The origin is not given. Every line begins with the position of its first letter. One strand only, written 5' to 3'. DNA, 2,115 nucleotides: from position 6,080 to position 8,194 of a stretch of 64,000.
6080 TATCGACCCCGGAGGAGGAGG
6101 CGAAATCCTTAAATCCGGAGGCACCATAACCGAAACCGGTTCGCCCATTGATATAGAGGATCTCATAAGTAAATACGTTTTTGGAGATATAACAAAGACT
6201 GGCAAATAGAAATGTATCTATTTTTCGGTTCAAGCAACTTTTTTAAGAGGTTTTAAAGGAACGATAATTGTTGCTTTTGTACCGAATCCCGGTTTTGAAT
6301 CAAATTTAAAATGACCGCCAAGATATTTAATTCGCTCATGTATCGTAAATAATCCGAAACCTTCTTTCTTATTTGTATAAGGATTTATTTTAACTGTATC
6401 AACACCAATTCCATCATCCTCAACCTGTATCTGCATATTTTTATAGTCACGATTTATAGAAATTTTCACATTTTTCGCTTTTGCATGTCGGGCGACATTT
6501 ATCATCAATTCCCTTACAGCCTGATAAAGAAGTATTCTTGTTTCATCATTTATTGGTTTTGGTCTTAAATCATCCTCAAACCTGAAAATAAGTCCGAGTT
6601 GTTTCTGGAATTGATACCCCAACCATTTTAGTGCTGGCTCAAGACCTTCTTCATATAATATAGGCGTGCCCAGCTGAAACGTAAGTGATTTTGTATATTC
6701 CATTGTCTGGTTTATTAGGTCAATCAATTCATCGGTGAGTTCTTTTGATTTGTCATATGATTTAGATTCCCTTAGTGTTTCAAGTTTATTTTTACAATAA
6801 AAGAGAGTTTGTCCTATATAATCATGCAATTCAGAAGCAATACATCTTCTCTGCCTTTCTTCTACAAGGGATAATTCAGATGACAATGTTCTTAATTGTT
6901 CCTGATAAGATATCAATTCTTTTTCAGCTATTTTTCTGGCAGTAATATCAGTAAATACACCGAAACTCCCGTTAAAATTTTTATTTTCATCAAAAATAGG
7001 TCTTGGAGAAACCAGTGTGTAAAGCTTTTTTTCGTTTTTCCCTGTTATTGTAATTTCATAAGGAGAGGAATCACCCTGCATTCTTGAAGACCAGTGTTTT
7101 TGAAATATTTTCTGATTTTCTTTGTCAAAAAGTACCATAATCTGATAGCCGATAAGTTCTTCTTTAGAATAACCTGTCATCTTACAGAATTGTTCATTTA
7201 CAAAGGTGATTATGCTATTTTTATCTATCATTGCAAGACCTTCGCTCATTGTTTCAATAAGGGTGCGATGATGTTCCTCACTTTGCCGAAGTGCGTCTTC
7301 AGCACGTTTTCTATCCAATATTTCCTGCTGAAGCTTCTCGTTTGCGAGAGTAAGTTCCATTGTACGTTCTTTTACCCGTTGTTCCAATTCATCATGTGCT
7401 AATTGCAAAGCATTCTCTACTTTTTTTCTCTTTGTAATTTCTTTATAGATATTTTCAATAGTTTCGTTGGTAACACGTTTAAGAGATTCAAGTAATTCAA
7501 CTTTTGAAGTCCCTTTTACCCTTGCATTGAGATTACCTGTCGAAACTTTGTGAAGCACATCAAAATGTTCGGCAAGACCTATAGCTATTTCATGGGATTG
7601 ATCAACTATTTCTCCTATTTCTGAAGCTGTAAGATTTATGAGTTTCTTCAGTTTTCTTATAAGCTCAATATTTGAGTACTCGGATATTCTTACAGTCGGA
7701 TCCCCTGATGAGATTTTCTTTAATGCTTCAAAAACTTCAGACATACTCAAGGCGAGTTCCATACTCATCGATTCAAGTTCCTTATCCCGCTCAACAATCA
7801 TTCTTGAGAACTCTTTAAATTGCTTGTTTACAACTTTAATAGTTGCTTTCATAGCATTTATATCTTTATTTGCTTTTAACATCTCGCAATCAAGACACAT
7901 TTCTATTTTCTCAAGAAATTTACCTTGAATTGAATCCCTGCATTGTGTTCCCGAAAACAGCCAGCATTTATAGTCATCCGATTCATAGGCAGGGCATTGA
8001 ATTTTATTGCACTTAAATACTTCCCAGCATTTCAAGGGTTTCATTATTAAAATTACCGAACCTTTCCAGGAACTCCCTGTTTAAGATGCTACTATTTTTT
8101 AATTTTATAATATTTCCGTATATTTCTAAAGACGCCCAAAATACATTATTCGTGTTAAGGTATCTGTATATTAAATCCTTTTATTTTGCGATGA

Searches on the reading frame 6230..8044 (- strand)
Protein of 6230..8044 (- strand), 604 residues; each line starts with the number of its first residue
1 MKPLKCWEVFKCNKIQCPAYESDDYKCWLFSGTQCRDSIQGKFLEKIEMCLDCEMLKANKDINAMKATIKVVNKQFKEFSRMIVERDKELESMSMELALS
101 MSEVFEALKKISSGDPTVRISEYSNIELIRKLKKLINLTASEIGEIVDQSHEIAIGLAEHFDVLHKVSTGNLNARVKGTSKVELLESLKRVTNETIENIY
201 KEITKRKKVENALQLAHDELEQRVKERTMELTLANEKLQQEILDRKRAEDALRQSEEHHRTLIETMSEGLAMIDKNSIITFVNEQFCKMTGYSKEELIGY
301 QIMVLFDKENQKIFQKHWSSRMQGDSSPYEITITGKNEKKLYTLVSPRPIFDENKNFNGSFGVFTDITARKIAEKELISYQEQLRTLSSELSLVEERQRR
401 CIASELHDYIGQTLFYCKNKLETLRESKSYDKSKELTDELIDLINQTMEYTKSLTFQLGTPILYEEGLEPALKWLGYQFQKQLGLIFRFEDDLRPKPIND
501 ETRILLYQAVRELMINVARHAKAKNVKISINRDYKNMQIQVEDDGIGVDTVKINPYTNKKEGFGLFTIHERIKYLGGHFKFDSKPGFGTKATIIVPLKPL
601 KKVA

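Call 82: search_protein_families(library=pfam, proteins=[window:6230-8044:-], max_evalue=0.001)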
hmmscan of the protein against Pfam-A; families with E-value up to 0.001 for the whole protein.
window:6230-8044:- (604 aa): 10 families
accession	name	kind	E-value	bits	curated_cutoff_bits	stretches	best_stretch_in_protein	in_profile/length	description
PF13426.13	PAS_9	-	6.6e-19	68.5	27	1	268-369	2-103/103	PAS domain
PF02518.31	HATPase_c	-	9.3e-16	58.7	26.4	1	504-598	4-110/111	Histidine kinase-, DNA gyrase B-, and HSP90-like ATPase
PF00989.32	PAS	-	8.2e-14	52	22.6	1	258-367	2-113/113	PAS fold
PF13188.13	PAS_8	-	6.7e-10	39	21.8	1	258-307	2-48/65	PAS domain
PF07730.19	HisKA_3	-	7.5e-08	33.2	24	1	399-458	2-63/68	Histidine kinase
PF13581.12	HATPase_c_2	-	1.2e-07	32.2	27.4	1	499-569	25-106/127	Histidine kinase-like ATPase domain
PF08448.16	PAS_4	-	2.8e-07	31.2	23.1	1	265-371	3-109/110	PAS fold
PF13589.12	HATPase_c_3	-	2e-05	25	25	1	508-555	5-52/137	Histidine kinase-, DNA gyrase B-, and HSP90-like ATPase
PF12860.13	PAS_7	-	4.9e-05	23.9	27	0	263-299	1-38/115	PAS fold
PF08447.18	PAS_3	-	0.00024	21.7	25.6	0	280-355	2-80/89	PAS fold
